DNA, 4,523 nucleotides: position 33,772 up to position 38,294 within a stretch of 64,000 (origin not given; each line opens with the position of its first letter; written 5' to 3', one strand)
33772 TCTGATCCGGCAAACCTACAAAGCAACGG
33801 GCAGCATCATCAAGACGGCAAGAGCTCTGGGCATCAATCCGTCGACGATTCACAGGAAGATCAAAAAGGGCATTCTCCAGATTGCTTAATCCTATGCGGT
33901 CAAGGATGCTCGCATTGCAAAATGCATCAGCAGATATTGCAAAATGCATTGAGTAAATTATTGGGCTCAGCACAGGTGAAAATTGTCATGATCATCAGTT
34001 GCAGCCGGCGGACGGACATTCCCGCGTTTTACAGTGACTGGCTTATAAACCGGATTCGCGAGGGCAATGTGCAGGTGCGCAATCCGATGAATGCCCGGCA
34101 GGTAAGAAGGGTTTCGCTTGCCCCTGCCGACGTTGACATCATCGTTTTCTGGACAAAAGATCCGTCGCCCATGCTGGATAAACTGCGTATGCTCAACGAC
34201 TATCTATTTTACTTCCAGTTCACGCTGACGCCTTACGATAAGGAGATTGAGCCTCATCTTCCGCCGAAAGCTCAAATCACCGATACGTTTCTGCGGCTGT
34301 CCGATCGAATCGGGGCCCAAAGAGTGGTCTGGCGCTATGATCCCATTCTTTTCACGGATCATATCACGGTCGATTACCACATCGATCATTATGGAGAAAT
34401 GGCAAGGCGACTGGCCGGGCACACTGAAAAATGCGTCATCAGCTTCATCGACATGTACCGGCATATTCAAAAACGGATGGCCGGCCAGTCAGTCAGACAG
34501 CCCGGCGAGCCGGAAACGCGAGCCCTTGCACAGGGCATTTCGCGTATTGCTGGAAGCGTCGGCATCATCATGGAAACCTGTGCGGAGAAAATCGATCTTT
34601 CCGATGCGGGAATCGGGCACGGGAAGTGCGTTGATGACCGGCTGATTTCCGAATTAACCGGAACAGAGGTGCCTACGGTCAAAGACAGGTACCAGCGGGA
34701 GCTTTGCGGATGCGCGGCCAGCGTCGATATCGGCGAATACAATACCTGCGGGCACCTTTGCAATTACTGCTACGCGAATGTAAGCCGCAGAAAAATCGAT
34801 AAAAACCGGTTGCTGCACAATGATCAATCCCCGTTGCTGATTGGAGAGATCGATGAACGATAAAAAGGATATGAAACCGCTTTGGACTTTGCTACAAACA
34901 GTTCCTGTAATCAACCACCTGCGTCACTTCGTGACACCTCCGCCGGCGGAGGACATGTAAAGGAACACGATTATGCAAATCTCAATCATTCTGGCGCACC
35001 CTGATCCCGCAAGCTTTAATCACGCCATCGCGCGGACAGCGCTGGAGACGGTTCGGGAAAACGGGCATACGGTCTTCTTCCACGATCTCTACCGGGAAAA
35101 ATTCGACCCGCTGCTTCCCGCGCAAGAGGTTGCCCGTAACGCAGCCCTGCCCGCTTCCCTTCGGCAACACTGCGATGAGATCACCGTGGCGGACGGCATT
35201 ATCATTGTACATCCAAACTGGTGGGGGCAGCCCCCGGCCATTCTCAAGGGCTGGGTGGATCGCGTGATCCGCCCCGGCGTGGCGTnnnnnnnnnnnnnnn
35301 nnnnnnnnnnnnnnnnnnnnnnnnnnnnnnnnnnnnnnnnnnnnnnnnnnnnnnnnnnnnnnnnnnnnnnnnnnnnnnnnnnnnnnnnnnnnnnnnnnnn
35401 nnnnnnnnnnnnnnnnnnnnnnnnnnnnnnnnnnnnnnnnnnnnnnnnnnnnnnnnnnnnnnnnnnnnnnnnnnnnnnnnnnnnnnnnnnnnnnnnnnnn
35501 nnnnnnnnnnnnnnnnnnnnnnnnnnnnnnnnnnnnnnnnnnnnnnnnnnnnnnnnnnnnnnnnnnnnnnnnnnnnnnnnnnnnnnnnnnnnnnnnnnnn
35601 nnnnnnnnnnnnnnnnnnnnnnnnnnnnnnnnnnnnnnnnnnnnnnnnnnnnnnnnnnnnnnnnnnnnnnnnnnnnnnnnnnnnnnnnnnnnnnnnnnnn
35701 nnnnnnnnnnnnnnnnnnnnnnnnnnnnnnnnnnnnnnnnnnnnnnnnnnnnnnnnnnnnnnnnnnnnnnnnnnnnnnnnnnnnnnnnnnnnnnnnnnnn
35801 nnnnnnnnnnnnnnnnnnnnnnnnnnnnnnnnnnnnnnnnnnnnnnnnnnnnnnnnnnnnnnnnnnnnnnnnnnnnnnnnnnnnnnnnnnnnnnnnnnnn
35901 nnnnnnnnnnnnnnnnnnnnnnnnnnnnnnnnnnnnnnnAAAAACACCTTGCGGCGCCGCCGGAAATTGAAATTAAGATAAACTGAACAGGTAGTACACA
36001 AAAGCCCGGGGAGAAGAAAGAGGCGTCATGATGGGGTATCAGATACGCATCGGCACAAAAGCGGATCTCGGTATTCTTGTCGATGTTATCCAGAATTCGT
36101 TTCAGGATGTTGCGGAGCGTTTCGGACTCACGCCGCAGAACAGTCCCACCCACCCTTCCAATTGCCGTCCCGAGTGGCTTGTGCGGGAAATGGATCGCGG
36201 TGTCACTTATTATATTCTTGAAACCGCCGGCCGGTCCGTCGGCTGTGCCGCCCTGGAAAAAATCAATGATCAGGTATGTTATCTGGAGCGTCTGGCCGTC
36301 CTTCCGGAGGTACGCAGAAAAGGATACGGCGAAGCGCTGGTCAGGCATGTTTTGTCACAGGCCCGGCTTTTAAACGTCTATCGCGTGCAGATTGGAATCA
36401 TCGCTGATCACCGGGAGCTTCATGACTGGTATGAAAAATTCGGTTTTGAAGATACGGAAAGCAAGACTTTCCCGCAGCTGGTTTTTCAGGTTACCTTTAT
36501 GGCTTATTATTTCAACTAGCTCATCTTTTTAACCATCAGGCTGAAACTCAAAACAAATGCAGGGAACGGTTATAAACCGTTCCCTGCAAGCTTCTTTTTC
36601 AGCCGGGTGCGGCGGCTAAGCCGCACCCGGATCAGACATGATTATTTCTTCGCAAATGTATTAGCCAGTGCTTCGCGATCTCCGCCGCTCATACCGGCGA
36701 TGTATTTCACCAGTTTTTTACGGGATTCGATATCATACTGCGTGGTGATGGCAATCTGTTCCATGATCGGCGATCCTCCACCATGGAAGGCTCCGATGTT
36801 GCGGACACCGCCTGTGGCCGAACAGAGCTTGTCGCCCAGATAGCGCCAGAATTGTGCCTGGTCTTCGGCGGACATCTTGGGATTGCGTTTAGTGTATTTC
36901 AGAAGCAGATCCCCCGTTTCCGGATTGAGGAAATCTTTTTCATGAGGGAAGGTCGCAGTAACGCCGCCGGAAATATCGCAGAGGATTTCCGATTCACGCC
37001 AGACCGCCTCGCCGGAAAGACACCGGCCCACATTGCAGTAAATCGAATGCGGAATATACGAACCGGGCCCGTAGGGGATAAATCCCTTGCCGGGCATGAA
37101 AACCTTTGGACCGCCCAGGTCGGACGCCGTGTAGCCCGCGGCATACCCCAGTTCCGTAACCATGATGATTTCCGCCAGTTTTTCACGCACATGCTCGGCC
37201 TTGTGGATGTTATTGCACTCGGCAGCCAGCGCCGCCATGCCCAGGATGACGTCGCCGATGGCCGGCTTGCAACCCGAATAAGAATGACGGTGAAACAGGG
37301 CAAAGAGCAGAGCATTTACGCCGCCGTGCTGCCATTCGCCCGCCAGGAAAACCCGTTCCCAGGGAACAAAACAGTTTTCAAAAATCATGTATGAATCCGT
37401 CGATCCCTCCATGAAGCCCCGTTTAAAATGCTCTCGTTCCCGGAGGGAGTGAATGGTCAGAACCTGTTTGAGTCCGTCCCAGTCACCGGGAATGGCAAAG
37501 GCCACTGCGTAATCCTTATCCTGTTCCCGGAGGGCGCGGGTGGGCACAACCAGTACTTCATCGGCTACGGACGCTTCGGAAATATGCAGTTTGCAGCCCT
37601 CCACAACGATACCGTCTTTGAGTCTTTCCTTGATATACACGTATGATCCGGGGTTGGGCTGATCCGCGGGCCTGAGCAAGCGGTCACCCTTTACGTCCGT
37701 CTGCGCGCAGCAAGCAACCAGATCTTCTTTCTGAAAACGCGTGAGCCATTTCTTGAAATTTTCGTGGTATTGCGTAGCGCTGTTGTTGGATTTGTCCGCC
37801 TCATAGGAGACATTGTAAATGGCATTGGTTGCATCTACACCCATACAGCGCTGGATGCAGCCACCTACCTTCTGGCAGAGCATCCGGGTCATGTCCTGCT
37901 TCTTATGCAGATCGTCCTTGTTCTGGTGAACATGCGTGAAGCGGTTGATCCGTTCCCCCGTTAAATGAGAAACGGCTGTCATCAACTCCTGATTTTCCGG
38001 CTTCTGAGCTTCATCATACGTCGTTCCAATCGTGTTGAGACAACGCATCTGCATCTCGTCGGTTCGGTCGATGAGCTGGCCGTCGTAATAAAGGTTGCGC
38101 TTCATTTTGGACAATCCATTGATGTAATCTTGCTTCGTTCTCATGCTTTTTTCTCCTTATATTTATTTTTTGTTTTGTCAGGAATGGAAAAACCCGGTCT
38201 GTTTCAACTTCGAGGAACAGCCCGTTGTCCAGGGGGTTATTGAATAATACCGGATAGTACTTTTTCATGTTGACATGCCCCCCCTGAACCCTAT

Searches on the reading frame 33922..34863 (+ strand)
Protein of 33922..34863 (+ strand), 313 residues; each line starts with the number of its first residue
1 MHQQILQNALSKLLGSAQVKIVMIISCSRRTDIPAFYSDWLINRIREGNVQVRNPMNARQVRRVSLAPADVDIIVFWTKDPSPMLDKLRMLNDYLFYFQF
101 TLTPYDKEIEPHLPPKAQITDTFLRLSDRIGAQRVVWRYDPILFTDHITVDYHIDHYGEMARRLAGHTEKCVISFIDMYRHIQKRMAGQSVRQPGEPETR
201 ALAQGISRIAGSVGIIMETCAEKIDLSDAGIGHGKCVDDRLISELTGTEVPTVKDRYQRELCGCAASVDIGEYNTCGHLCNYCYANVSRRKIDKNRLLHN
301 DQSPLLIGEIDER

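Call 31: search_protein_families(library=pfam, proteins=[window:33922-34863:+], max_evalue=0.00001)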
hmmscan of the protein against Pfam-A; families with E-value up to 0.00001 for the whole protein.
window:33922-34863:+ (313 aa): 1 family
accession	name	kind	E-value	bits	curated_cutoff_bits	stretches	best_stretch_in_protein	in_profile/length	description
PF08902.16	DUF1848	-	9.9e-105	350.5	30.5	1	24-285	1-262/262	Domain of unknown function (DUF1848)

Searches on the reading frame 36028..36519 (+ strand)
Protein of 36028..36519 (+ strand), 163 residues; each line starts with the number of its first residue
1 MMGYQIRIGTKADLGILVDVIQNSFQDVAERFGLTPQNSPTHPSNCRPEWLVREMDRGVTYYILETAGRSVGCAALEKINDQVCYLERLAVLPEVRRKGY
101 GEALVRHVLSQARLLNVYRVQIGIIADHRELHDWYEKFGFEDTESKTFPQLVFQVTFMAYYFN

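Call 31: search_protein_families(library=pfam, proteins=[window:36028-36519:+], max_evalue=0.00001)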
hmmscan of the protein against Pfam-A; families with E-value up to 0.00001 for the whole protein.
window:36028-36519:+ (163 aa): 3 families
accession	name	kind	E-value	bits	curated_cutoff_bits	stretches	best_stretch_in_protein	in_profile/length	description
PF00583.31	Acetyltransf_1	-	1.3e-17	64.6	20.7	1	44-140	16-116/116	Acetyltransferase (GNAT) family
PF13508.13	Acetyltransf_7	-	4.9e-15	56.1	27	1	60-141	4-83/84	Acetyltransferase (GNAT) domain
PF13673.13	Acetyltransf_10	-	3.7e-11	43.5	23.6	1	48-146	19-113/128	Acetyltransferase (GNAT) domain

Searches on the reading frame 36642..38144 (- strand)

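Call 30: search_protein_families(library=pfam, proteins=[window:36642-38144:-], max_evalue=0.00001)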
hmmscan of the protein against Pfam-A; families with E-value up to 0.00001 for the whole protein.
window:36642-38144:- (500 aa): 2 families
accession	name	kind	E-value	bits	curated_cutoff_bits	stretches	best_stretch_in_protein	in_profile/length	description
PF11794.13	HpaB_N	-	6.6e-81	272.3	35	1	3-267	1-270/270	4-hydroxyphenylacetate 3-hydroxylase N terminal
PF03241.18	HpaB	-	1.8e-53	181.2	25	1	280-484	7-202/202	4-hydroxyphenylacetate 3-hydroxylase C terminal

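Call 76: search_protein_families(library=ncbifam, proteins=[window:36642-38144:-], max_evalue=1e-20)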
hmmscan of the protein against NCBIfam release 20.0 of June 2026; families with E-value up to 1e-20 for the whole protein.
window:36642-38144:- (500 aa): 1 family
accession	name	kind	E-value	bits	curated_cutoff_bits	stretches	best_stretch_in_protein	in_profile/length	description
TIGR02309.1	HpaB-1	equivalog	3.3e-39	135.3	480.2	1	2-480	2-471/477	4-hydroxyphenylacetate 3-monooxygenase, oxygenase component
